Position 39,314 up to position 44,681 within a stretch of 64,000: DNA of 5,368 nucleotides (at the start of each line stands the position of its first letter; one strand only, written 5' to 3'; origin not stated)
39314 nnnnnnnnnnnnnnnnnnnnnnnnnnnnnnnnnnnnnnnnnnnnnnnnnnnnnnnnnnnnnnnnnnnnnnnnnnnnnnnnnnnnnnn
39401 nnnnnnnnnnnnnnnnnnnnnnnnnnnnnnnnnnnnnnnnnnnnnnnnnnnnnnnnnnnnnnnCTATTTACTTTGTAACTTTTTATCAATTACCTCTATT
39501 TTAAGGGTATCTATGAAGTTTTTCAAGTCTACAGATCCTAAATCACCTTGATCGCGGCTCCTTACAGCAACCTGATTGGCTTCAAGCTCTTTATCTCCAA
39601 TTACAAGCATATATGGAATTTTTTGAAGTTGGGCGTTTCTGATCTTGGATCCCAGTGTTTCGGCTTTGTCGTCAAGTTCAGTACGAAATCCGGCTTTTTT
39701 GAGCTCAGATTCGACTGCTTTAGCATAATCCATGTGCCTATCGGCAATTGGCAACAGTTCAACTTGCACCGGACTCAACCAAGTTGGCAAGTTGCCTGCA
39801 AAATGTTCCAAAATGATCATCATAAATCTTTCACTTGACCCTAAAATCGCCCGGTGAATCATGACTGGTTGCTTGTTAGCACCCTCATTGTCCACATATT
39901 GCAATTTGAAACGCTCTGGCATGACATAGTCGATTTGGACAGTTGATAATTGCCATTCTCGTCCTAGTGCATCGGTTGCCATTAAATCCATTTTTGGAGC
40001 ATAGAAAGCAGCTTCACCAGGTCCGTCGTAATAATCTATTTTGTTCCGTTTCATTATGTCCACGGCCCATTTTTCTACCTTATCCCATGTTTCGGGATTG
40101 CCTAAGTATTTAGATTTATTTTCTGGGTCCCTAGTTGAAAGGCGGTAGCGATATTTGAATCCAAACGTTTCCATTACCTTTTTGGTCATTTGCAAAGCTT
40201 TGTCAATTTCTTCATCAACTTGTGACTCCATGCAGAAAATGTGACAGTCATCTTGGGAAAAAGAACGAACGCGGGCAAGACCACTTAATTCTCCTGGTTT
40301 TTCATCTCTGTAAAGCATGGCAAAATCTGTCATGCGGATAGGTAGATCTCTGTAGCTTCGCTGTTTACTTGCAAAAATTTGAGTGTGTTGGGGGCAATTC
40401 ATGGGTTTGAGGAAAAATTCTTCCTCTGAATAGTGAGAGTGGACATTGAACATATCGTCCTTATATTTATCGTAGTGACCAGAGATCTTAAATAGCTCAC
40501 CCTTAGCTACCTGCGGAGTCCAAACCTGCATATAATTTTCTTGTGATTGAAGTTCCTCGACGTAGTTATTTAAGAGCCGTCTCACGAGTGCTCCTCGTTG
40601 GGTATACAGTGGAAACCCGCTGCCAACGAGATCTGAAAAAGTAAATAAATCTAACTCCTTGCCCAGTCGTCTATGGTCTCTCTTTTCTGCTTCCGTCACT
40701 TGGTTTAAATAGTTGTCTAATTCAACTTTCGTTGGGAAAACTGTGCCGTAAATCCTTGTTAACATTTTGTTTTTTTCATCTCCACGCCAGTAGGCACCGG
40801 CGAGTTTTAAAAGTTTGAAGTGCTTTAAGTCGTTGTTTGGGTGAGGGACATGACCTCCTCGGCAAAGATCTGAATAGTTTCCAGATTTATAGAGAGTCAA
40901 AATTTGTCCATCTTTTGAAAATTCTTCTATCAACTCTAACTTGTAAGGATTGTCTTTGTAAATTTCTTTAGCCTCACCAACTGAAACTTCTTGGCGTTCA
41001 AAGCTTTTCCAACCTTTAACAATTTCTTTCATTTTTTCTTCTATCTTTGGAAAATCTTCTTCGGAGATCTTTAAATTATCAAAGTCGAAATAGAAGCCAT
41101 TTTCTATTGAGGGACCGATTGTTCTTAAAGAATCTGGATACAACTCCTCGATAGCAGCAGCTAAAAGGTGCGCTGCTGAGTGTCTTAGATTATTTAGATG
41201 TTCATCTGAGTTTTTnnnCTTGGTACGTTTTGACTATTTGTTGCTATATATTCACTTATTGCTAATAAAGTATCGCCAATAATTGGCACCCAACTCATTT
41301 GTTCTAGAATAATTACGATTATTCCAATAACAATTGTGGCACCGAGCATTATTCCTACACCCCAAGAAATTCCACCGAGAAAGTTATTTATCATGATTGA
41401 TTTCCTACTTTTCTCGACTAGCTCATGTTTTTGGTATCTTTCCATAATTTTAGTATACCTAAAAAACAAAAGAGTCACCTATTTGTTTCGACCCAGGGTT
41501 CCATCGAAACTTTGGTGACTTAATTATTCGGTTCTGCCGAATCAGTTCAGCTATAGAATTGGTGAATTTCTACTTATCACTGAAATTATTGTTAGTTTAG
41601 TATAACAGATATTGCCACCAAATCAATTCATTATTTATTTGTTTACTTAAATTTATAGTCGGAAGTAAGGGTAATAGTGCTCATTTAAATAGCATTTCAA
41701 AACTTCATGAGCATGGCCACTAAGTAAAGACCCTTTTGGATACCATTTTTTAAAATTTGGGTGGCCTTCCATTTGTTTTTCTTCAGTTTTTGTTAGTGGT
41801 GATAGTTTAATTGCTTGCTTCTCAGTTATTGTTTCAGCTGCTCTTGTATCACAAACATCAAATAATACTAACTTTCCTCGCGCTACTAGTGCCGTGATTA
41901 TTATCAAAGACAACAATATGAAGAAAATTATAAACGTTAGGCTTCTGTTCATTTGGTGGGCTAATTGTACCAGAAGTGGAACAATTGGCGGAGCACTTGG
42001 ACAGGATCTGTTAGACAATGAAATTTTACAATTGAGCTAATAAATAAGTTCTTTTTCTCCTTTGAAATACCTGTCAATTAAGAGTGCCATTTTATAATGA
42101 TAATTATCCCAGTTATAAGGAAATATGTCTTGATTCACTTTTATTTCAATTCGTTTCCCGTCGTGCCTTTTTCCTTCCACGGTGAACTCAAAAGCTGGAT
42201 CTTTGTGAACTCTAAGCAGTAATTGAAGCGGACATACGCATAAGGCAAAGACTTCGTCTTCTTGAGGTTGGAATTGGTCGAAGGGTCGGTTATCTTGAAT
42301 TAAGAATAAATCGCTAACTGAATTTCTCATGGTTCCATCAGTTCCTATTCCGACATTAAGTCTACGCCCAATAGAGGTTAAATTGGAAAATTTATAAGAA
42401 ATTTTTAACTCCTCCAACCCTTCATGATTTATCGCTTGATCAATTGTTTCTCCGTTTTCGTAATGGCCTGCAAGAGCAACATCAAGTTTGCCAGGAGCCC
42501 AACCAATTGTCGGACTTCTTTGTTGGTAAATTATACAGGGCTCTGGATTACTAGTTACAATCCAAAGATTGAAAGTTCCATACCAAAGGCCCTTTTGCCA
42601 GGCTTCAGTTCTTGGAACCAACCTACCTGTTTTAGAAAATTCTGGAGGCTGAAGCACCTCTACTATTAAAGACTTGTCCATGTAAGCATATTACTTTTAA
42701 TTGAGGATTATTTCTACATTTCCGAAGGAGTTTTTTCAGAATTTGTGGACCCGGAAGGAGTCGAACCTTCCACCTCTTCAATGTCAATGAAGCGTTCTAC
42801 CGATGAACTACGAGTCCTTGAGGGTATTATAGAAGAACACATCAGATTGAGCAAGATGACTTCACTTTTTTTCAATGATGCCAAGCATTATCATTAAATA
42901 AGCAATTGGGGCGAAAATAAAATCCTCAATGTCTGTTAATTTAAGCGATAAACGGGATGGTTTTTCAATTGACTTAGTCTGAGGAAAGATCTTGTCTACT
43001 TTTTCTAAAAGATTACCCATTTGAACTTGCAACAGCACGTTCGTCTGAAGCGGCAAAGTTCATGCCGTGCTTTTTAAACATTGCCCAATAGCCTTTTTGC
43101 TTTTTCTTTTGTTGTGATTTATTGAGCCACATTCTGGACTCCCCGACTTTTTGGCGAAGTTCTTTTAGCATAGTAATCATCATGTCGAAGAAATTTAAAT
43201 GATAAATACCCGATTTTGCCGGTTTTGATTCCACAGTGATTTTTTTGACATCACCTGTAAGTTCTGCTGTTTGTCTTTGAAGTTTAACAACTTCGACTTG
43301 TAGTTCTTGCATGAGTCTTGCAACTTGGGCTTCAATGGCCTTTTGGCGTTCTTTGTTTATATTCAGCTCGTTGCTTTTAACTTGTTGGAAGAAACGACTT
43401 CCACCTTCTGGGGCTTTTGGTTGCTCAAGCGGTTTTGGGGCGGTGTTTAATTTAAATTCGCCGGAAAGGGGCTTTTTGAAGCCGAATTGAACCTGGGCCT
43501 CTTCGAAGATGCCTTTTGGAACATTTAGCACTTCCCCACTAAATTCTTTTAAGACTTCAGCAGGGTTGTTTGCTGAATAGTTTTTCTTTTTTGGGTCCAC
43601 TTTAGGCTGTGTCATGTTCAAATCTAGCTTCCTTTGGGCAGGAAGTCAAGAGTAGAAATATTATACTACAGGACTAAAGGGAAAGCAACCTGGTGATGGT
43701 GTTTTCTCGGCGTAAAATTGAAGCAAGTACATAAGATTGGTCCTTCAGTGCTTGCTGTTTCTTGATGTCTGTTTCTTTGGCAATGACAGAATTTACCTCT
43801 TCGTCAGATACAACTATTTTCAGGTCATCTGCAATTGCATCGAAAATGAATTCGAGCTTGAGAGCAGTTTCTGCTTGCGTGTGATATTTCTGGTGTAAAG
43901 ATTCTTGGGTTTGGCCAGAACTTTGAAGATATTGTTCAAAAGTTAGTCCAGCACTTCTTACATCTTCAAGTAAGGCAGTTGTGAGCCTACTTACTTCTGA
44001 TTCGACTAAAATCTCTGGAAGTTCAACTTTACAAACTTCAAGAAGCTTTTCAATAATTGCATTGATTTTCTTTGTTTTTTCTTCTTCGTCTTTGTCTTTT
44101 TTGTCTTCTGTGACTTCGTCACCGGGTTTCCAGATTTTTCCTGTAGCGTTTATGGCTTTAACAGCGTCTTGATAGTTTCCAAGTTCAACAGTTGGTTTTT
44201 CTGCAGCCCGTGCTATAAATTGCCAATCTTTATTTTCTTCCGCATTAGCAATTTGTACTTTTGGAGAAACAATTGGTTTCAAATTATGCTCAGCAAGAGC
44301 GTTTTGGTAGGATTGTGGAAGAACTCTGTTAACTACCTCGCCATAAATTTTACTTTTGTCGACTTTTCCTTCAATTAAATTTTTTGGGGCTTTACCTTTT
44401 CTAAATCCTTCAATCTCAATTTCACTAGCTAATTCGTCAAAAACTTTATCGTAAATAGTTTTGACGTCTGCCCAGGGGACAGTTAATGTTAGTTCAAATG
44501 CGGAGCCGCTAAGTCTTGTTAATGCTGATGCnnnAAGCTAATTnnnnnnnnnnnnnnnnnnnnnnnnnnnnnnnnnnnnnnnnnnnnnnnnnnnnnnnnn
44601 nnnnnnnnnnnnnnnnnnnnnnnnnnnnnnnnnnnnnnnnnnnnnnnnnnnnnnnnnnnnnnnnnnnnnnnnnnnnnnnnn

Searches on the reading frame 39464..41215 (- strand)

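Call 40: search_protein_families(library=pfam, proteins=[window:39464-41215:-], max_evalue=0.001)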
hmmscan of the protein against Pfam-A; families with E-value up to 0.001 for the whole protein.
window:39464-41215:- (583 aa): 3 families
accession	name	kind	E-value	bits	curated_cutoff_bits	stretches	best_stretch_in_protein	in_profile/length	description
PF00587.30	tRNA-synt_2b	-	9.1e-47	159.9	29.3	1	263-472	7-179/179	tRNA synthetase class II core domain (G, H, P, S and T)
PF03129.25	HGTP_anticodon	-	1.4e-27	96.1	21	1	484-572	1-92/94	Anticodon binding domain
PF07973.19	tRNA_SAD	-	2.5e-09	37.4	24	1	107-156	2-44/44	Threonyl and Alanyl tRNA synthetase second additional domain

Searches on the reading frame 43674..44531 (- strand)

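Call 40: search_protein_families(library=pfam, proteins=[window:43674-44531:-], max_evalue=0.001)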
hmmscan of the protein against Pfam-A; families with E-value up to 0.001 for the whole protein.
window:43674-44531:- (285 aa): 2 families
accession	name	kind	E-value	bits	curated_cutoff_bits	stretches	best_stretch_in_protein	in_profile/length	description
PF05697.18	Trigger_N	-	2.2e-29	103.1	22.2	1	5-124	6-123/144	Bacterial trigger factor protein (TF)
PF05698.19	Trigger_C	-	7e-23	81.9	22.7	1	145-254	15-124/162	Bacterial trigger factor protein (TF) C-terminus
